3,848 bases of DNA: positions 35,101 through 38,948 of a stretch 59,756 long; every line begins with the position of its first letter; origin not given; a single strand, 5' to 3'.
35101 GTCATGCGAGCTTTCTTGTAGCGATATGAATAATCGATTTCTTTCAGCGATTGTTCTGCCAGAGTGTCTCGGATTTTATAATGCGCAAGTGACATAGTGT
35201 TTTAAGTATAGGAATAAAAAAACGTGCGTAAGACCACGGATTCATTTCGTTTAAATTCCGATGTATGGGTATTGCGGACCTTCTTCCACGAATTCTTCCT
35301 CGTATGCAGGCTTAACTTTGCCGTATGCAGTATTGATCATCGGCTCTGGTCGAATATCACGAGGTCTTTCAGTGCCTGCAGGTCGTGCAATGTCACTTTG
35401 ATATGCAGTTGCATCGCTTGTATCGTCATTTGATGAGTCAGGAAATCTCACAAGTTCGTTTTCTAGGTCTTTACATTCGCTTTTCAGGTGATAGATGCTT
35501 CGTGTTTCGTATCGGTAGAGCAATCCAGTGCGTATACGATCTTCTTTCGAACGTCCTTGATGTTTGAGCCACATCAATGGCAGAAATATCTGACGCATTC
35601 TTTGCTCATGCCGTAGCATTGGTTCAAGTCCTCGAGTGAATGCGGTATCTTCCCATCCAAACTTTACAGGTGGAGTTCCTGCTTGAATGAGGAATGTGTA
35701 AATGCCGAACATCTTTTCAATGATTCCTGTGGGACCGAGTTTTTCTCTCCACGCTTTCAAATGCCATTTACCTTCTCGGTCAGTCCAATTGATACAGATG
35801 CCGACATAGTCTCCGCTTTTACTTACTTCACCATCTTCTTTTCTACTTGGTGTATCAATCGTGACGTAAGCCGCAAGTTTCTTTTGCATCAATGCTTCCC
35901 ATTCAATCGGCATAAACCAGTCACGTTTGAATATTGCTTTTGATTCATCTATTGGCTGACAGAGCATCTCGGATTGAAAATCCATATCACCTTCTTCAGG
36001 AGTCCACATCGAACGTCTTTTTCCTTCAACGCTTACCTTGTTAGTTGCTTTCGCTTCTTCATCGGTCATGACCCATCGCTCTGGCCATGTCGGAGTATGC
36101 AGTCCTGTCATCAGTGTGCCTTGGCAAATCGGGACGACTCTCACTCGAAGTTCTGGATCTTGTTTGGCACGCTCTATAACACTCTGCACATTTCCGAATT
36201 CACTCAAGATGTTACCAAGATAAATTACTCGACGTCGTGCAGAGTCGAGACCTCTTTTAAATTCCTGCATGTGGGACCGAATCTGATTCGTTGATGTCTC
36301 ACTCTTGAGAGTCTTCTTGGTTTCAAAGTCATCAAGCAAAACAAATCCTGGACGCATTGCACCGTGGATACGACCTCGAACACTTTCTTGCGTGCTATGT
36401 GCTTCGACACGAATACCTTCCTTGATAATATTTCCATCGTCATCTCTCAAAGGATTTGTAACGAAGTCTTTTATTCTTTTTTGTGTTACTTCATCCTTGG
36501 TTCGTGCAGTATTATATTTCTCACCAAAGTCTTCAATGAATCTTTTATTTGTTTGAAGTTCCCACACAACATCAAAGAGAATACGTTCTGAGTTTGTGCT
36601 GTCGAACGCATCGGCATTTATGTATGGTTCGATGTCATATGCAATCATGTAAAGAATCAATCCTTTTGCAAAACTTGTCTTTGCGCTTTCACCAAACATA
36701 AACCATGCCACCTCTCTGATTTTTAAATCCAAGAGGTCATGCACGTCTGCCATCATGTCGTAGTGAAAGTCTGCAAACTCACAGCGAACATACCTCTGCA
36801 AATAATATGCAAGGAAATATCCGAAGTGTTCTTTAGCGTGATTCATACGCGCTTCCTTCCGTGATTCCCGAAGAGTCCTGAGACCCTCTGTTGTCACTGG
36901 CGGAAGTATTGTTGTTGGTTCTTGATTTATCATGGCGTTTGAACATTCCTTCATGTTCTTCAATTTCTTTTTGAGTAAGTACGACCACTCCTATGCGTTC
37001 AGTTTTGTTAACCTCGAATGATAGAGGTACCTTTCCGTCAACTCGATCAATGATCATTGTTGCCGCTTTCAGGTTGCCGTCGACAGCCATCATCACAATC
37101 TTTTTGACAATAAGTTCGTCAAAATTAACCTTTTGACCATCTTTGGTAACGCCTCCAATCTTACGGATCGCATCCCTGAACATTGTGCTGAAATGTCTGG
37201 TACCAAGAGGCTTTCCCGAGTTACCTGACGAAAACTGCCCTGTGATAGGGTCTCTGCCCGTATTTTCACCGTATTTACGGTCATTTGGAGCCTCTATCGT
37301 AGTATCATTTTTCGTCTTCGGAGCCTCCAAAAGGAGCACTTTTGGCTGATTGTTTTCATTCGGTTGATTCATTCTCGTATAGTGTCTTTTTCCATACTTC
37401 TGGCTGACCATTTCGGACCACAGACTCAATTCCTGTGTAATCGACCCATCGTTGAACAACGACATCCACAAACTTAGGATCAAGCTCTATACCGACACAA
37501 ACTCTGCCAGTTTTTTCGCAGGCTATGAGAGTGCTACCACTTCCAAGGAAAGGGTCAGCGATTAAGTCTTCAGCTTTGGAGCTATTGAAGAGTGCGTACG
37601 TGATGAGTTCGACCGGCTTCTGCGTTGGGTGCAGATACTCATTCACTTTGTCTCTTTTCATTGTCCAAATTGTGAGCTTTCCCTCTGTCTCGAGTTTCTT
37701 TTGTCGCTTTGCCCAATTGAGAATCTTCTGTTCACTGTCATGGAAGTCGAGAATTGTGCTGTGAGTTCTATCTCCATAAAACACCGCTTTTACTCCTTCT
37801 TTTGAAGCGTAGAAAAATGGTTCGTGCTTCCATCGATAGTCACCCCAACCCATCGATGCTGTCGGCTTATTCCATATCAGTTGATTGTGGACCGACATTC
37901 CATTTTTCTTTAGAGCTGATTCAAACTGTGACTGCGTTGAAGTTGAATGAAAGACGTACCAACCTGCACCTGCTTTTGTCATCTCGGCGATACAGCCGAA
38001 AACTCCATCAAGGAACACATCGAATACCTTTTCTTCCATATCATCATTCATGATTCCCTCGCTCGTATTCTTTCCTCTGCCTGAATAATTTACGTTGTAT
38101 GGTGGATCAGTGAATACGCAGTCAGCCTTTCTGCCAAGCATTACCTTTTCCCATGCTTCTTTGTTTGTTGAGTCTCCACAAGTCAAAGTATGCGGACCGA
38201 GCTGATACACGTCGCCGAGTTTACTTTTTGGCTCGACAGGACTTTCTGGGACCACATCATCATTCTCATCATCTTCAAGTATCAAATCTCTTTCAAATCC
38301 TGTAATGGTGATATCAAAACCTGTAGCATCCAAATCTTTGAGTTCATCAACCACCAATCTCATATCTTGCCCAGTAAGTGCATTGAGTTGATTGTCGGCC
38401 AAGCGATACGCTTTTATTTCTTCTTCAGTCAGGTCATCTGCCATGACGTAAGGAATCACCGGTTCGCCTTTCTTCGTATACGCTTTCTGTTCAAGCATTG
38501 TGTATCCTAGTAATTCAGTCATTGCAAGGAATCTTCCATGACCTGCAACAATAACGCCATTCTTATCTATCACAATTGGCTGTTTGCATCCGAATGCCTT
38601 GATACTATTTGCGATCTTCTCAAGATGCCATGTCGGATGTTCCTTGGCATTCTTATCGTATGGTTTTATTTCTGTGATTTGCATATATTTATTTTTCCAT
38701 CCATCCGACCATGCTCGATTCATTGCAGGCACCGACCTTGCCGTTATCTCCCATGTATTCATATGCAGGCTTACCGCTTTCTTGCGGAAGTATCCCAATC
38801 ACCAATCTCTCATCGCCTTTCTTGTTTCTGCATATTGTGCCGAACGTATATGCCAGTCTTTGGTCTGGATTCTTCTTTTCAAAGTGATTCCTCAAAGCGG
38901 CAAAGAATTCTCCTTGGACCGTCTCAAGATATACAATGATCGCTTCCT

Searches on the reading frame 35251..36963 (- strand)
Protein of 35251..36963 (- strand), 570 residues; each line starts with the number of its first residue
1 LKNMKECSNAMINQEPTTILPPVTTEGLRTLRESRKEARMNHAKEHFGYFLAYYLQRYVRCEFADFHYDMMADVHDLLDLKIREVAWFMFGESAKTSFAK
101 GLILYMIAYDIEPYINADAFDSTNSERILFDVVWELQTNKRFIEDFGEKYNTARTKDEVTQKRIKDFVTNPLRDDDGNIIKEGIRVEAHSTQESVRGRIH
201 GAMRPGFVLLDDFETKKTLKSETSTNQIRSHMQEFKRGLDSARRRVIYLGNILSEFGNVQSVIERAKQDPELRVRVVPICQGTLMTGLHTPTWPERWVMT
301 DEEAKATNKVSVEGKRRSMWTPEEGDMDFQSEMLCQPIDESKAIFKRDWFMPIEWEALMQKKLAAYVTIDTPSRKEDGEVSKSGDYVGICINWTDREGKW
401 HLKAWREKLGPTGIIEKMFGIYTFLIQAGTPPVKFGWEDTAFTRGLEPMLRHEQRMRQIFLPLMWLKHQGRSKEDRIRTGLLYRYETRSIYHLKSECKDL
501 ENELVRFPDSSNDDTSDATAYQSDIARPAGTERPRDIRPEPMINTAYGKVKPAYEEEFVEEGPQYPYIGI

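Call 99: search_protein_families(library=phrogs, proteins=[window:35251-36963:-], max_evalue=0.00001)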
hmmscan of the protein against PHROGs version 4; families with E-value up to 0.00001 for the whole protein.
window:35251-36963:- (570 aa): 1 family
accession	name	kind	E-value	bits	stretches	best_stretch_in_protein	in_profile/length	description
phrog_38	-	head and packaging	2.5e-39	136.5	1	33-536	254-713/760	terminase large subunit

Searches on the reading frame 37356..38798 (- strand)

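Call 99: search_protein_families(library=phrogs, proteins=[window:37356-38798:-], max_evalue=0.00001)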
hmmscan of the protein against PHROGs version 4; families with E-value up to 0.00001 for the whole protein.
window:37356-38798:- (480 aa): 17 families
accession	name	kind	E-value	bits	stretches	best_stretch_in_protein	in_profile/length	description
phrog_498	-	other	1.2e-131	441.3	1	34-469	33-437/633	DNA methyltransferase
phrog_67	-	other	6.1e-43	148.9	1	58-456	43-348/743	DNA methyltransferase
phrog_620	-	DNA, RNA and nucleotide metabolism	1e-40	141.1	1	36-199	9-163/217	ParB-like partition protein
phrog_8071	-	DNA, RNA and nucleotide metabolism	1.8e-31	110.8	1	37-243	8-212/389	ParB-like partition protein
phrog_23085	-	unknown function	3.6e-30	105.4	1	369-466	20-124/138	-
phrog_930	-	DNA, RNA and nucleotide metabolism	2.2e-27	97.4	1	35-170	6-126/223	ParB-like partition protein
phrog_3008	-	other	5.5e-24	85.8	1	377-461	134-221/244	DNA methyltransferase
phrog_15396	-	DNA, RNA and nucleotide metabolism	5.6e-22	79.8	1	37-173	5-127/258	ParB-like partition nuclease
phrog_940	-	DNA, RNA and nucleotide metabolism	2.3e-21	77.5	1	36-176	6-137/388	nuclease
phrog_18293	-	other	5.5e-15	56.4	1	385-450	41-106/119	methyltransferase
phrog_9353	-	unknown function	3.8e-13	50.9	1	42-178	17-147/245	-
phrog_723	-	DNA, RNA and nucleotide metabolism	1.5e-12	48.8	1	38-178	15-142/223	ParB-like partition protein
phrog_18056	-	DNA, RNA and nucleotide metabolism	1.9e-12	47.8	1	38-179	5-123/387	ParB-like partition nuclease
phrog_6952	-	other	1.1e-11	45.9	1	377-448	101-172/181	DNA methyltransferase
phrog_8769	-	other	2.3e-09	38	1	410-450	12-52/71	methyltransferase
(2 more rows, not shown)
